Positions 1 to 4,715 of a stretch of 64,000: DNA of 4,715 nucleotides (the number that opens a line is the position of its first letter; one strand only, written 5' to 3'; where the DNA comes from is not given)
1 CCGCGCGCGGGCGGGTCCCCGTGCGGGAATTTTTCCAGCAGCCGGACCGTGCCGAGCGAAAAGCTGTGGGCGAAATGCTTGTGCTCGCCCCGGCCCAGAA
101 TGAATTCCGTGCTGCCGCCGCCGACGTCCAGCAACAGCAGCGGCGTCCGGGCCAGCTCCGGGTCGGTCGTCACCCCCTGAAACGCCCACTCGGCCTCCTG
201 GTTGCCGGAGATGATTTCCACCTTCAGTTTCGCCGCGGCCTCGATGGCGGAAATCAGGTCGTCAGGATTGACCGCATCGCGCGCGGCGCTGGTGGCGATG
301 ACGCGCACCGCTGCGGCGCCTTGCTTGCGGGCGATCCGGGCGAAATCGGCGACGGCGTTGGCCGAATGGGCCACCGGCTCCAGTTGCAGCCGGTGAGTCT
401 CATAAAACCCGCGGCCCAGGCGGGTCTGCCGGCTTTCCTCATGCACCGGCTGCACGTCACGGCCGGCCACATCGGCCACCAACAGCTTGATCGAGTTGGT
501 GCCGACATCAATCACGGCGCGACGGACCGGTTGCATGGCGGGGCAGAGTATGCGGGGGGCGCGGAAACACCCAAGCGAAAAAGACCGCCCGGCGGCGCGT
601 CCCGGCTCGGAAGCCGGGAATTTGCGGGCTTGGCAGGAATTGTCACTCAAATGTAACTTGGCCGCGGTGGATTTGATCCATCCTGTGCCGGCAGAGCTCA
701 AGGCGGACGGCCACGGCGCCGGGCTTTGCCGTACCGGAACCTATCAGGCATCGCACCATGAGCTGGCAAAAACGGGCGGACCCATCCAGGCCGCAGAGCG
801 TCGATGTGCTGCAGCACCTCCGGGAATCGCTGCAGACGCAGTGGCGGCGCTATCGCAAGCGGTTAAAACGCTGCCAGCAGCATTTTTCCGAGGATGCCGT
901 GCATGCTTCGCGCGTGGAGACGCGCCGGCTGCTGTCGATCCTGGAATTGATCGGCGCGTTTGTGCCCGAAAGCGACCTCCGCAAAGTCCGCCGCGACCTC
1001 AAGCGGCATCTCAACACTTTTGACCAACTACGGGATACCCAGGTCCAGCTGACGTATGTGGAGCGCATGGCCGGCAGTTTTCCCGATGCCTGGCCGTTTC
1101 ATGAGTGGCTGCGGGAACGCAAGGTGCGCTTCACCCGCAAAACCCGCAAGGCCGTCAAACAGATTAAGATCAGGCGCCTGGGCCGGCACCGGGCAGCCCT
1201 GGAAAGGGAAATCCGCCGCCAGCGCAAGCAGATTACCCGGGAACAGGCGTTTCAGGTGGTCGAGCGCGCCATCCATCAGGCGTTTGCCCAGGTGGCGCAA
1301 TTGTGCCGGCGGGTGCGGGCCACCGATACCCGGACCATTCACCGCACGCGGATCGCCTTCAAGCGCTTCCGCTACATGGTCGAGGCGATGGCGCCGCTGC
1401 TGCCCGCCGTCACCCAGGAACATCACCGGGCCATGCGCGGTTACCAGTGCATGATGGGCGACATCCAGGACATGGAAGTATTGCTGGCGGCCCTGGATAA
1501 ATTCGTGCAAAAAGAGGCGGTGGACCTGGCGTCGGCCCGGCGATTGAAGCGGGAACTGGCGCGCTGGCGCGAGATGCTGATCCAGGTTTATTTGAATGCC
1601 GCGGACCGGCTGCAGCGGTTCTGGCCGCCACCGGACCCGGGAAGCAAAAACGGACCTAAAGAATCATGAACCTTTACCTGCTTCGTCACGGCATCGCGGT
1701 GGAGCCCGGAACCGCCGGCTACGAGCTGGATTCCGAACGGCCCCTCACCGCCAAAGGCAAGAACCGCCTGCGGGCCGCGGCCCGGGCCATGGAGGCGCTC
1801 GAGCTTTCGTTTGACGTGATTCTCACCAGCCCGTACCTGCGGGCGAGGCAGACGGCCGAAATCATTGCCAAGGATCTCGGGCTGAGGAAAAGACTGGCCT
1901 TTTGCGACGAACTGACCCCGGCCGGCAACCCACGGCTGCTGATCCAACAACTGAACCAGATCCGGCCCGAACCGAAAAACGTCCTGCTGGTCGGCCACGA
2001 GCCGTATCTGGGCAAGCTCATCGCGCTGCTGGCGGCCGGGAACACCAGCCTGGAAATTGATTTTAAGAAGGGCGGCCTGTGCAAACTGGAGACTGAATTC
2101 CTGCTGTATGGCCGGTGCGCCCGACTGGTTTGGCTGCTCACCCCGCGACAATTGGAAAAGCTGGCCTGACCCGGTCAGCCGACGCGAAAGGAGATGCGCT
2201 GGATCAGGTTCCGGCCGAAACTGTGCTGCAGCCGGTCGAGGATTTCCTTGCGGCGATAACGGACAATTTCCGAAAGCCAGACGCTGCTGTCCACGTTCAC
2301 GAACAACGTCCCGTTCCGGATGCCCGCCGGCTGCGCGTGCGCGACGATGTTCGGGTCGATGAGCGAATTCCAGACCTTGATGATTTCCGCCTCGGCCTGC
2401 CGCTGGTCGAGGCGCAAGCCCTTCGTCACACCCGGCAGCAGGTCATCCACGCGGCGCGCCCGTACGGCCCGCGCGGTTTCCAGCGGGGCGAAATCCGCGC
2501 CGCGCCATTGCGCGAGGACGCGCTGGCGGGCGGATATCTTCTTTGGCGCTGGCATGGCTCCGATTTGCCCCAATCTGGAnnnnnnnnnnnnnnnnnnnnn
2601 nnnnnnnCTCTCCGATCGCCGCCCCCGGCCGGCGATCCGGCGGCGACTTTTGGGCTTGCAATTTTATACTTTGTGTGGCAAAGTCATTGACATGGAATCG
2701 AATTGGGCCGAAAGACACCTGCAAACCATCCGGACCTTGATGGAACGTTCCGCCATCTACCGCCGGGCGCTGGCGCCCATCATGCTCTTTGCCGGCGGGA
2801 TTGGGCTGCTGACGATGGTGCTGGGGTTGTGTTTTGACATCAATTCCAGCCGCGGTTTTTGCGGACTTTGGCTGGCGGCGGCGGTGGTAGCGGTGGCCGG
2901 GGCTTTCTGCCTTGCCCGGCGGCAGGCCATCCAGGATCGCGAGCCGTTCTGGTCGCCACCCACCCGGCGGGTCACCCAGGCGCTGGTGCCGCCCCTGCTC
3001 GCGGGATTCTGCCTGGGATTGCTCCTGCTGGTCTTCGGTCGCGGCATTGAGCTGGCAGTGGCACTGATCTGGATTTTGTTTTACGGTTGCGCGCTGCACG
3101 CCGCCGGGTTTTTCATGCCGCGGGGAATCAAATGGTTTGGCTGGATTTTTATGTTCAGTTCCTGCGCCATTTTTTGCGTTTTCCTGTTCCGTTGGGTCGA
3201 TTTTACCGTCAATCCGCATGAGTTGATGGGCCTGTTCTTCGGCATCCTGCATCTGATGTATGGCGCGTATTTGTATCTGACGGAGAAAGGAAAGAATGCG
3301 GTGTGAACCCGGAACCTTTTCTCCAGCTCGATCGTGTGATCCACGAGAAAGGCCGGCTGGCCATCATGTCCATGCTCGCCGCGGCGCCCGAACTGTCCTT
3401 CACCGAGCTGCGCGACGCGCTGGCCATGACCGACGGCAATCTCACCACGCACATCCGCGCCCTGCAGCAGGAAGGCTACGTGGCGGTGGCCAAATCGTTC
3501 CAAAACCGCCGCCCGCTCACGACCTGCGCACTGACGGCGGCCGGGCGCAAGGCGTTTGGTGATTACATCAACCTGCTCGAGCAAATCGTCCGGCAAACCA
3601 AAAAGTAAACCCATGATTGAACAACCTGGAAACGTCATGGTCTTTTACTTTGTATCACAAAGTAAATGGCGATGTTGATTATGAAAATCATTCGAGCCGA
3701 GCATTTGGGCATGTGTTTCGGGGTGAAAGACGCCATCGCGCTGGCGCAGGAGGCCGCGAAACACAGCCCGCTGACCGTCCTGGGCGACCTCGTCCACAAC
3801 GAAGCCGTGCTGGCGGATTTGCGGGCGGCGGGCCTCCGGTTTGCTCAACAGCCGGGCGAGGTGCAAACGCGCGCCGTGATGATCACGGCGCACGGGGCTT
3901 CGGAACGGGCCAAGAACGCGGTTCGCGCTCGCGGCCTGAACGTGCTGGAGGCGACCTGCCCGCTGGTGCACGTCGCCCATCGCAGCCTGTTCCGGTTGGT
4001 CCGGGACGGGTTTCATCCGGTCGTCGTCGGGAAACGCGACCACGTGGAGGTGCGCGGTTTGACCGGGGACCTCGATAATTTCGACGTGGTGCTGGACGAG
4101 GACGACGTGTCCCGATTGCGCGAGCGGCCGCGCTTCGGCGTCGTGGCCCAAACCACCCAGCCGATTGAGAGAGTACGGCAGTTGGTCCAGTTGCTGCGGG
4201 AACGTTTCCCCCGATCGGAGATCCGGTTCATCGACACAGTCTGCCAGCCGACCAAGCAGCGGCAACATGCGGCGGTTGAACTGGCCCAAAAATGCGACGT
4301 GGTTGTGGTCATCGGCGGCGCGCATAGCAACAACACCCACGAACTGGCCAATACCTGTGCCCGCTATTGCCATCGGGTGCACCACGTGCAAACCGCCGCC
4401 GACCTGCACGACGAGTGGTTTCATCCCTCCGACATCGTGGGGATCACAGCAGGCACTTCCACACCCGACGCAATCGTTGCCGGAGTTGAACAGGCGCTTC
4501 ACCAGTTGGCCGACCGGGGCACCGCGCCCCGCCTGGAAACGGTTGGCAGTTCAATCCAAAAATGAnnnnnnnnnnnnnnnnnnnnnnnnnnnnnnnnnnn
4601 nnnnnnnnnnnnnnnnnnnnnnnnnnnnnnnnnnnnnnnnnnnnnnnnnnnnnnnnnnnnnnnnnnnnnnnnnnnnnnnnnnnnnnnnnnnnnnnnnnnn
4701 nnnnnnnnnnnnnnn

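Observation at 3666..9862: ispH translationally chained to two class-B radical SAM enzymes, a possible Ldi-like protein and membrane proteins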

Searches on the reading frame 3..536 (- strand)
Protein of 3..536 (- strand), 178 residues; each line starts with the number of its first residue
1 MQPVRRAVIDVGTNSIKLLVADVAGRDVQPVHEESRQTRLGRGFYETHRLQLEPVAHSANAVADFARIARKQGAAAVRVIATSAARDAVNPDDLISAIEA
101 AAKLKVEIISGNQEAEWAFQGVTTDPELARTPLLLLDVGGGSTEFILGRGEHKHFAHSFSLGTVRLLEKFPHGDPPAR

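Call 63: search_protein_families(library=pfam, proteins=[window:3-536:-], max_evalue=0.001)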
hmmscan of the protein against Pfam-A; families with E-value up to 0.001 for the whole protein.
window:3-536:- (178 aa): 2 families
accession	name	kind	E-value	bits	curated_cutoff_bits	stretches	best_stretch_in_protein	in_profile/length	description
PF02541.22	Ppx-GppA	-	4.9e-39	134.9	27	1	20-177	2-158/285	Ppx/GppA phosphatase family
PF08841.16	DDR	-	4.1e-05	23.2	24.6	1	84-153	89-156/328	Diol dehydratase reactivase ATPase-like domain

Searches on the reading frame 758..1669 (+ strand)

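Call 63: search_protein_families(library=pfam, proteins=[window:758-1669:+], max_evalue=0.001)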
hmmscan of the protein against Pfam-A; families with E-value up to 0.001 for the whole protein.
window:758-1669:+ (303 aa): 1 family
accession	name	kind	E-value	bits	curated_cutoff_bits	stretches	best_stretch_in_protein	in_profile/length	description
PF05235.19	CHAD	-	2.3e-25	90.4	25.6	1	26-246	4-227/228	CHAD domain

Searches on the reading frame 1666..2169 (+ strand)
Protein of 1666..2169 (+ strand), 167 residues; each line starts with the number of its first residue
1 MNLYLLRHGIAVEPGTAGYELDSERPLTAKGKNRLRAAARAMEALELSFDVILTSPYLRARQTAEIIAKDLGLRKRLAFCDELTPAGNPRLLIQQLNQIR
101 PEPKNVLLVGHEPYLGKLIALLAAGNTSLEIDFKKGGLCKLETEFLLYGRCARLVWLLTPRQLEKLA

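Call 63: search_protein_families(library=pfam, proteins=[window:1666-2169:+], max_evalue=0.001)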
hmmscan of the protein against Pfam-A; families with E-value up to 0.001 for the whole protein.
window:1666-2169:+ (167 aa): 1 family
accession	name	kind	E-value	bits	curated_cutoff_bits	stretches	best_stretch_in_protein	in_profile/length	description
PF00300.27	His_Phos_1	-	1.8e-12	47.8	21.7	1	3-74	1-70/194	Histidine phosphatase superfamily (branch 1)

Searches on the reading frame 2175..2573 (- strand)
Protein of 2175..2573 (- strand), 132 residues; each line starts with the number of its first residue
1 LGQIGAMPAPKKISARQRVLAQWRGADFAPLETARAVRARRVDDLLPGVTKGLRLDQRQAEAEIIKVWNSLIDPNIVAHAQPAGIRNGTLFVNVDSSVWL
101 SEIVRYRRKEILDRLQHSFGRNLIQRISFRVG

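Call 63: search_protein_families(library=pfam, proteins=[window:2175-2573:-], max_evalue=0.001)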
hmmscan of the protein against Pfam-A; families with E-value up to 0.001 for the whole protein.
window:2175-2573:- (132 aa): 1 family
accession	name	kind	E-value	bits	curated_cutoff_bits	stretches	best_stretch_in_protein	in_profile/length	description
PF05258.17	DciA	-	8.1e-20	71.3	24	1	42-129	2-89/89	Dna[CI] antecedent, DciA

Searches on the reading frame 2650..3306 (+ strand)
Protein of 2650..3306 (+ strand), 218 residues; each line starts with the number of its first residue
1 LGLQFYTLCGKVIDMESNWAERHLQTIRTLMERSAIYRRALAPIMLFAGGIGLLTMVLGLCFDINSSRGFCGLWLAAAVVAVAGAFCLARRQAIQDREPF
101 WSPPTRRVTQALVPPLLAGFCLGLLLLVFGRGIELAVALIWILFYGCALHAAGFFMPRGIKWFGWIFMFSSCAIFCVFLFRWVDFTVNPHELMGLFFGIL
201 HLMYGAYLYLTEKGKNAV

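Call 27: search_protein_families(library=pfam, proteins=[window:2650-3306:+], max_evalue=0.01)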
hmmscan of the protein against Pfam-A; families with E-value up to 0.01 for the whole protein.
window:2650-3306:+ (218 aa): 0 families

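Call 98: search_solved_structures(query=A6, max_evalue=1)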
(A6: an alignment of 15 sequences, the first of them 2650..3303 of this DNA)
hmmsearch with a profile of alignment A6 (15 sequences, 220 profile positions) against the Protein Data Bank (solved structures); distinct sequences matched with E-value up to 1: 0.

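Call 99: search_protein_families(library=padloc, proteins=[window:2650-3303:+], max_evalue=0.001)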
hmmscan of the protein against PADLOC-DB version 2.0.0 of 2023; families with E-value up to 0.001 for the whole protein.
window:2650-3303:+ (218 aa): 0 families

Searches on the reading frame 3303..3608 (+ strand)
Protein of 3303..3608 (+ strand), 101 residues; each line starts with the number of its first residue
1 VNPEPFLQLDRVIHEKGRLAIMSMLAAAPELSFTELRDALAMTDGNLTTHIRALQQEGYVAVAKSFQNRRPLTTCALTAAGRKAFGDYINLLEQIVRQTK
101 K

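Call 27: search_protein_families(library=pfam, proteins=[window:3303-3608:+], max_evalue=0.01)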
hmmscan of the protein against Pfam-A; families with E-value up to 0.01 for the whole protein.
window:3303-3608:+ (101 aa): 9 families
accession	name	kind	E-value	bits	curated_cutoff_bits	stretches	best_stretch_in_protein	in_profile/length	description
PF13601.12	HTH_34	-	3.4e-27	94.9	27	1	18-96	2-80/80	Winged helix DNA-binding domain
PF01022.26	HTH_5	-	2e-07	31.2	22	1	16-61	2-46/47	Bacterial regulatory protein, arsR family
PF01047.28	MarR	-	1.3e-06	28.6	24.6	1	18-70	5-57/59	MarR family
PF13412.12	HTH_24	-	1.3e-06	28.3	21.9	1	19-60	6-47/48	Winged helix-turn-helix DNA-binding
PF12802.13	MarR_2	-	3e-05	24.5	27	1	20-65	9-55/61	MarR family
PF12840.13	HTH_20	-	5.3e-05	23.6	27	1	18-56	6-44/51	Helix-turn-helix domain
PF24266.1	HTH_HVO_0163_N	-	0.00026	21.4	31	1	18-70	4-55/70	HVO_0163, N-terminal HTH domain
PF09339.16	HTH_IclR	-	0.00086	19.5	22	1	19-61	6-49/52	IclR helix-turn-helix domain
PF24038.1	DUF7347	-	0.0015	19.2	27.6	1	13-57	8-55/77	Domain of unknown function (DUF7347)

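Call 99: search_protein_families(library=padloc, proteins=[window:3303-3605:+], max_evalue=0.001)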
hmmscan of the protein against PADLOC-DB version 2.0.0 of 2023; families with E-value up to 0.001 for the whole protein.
window:3303-3605:+ (101 aa): 2 families
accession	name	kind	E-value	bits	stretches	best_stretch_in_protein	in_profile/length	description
PDLC01720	Csa3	-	3.6e-07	28.7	1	7-69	16-84/118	Csa3_1_CAS-I-II-III-IV-V-VI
PDLC01438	Csa3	-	9e-05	20.6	1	12-84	144-208/305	"CAS-I,CAS-II,CAS-III,CAS-IV,CAS-V,CAS-VI; associated_signaling"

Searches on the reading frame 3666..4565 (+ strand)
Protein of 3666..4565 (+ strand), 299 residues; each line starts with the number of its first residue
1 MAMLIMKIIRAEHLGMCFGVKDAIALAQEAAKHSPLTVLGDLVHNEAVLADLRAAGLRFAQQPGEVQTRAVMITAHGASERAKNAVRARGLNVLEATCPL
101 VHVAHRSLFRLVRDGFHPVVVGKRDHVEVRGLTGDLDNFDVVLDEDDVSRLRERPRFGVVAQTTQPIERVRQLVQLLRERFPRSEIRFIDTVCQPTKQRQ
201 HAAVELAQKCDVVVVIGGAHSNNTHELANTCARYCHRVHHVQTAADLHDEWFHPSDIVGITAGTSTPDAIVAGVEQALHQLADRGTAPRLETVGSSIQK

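Call 9: search_protein_families(library=pfam, proteins=[window:3666-4565:+], max_evalue=0.01)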
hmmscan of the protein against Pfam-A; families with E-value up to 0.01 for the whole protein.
window:3666-4565:+ (299 aa): 2 families
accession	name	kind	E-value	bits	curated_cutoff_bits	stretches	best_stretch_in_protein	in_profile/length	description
PF02401.23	LYTB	-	5e-78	262.5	24.5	1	8-278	1-266/267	LytB protein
PF13380.12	CoA_binding_2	-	0.0056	17.6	22.8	0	57-102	69-114/116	CoA binding domain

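Call 10: search_protein_families(library=ncbifam, proteins=[window:3666-4565:+], max_evalue=0.01)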
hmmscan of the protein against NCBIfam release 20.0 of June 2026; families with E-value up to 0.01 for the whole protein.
window:3666-4565:+ (299 aa): 9 families
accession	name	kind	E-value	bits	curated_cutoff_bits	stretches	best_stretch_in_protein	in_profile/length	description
NF000907.0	PRK00087.1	equivalog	6.3e-75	252.7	624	1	6-282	1-279/671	bifunctional 4-hydroxy-3-methylbut-2-enyl diphosphate reductase/30S ribosomal protein S1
TIGR00216.1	ispH_lytB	equivalog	1.1e-73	247.8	187.85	1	7-280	1-281/282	4-hydroxy-3-methylbut-2-enyl diphosphate reductase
NF002187.0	PRK01045.1-1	equivalog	4.8e-68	229.3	276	1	6-281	1-278/282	4-hydroxy-3-methylbut-2-enyl diphosphate reductase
NF009024.0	PRK12360.1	equivalog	6.5e-59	199.6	387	1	6-279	1-279/281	4-hydroxy-3-methylbut-2-enyl diphosphate reductase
NF002188.0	PRK01045.1-2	equivalog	8.9e-55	185.9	420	1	6-284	1-287/315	4-hydroxy-3-methylbut-2-enyl diphosphate reductase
NF002190.0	PRK01045.1-4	subfamily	2.2e-52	177.9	389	1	6-282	7-293/321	4-hydroxy-3-methylbut-2-enyl diphosphate reductase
NF002189.0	PRK01045.1-3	equivalog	1.8e-49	168.4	444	1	7-280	15-295/326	4-hydroxy-3-methylbut-2-enyl diphosphate reductase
NF009911.0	PRK13371.1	equivalog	2.3e-32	112.5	440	2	7-147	56-206/405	4-hydroxy-3-methylbut-2-enyl diphosphate reductase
TIGR01274.1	ACC_deam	equivalog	0.0073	15.5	392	0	206-243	62-99/337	1-aminocyclopropane-1-carboxylate deaminase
